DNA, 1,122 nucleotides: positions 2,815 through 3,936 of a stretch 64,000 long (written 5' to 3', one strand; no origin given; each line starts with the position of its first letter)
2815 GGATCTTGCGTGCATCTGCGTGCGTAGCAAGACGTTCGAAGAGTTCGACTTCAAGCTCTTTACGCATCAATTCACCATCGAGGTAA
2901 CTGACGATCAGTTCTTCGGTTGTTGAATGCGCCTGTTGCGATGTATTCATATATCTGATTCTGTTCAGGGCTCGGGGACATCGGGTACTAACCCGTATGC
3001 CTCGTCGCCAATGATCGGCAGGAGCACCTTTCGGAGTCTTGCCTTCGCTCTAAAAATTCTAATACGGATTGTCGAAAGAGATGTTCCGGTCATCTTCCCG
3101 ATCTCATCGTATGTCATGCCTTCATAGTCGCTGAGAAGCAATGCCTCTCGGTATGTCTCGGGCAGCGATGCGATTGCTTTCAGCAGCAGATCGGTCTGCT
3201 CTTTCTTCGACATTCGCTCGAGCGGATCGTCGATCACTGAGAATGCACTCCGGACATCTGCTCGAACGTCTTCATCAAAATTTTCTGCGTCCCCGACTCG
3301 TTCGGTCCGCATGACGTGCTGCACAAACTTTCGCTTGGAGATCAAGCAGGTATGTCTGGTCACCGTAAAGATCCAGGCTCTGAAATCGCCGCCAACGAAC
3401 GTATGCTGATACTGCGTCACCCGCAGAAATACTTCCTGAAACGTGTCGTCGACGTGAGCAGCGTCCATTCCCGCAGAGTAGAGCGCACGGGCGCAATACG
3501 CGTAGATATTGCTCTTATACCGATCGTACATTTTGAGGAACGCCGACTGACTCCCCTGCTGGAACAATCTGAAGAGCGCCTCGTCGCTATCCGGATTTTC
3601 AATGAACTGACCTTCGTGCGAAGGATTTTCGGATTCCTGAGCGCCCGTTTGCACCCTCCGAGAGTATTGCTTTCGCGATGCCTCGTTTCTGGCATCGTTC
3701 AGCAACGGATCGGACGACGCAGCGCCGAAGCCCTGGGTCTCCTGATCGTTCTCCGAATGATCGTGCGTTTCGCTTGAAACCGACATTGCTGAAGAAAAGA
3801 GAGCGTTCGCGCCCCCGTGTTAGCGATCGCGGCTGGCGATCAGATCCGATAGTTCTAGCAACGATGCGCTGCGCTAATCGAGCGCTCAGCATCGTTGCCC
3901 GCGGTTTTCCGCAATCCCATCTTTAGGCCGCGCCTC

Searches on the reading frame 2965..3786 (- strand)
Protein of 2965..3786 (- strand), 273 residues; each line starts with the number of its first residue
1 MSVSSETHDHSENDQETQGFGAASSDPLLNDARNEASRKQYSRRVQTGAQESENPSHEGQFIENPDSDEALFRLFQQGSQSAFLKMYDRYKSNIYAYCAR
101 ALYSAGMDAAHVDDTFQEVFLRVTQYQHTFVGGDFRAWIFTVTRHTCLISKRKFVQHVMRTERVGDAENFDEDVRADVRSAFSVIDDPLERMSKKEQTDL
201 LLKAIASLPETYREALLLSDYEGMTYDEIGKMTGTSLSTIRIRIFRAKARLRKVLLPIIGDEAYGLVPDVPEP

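Call 32: search_protein_families(library=pfam, proteins=[window:2965-3786:-], max_evalue=0.1)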
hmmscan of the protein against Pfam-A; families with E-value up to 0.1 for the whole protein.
window:2965-3786:- (273 aa): 6 families
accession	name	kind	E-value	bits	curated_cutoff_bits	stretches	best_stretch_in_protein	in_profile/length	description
PF08281.18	Sigma70_r4_2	-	3.6e-18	65.4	25.7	1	200-251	3-54/54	Sigma-70, region 4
PF04545.22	Sigma70_r4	-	9.3e-12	44.7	24.1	1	204-253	1-50/50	Sigma-70, region 4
PF04542.20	Sigma70_r2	-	3.1e-07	30.5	24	1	86-152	1-66/71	Sigma-70 region 2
PF13384.12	HTH_23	-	0.0093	16.2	24.6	1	215-245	10-38/50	Homeodomain-like domain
PF07638.17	Sigma70_ECF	-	0.022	15.1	21.1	1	75-251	11-179/185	ECF sigma factor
PF02001.22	DUF134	-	0.038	15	27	1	191-254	20-81/98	Protein of unknown function DUF134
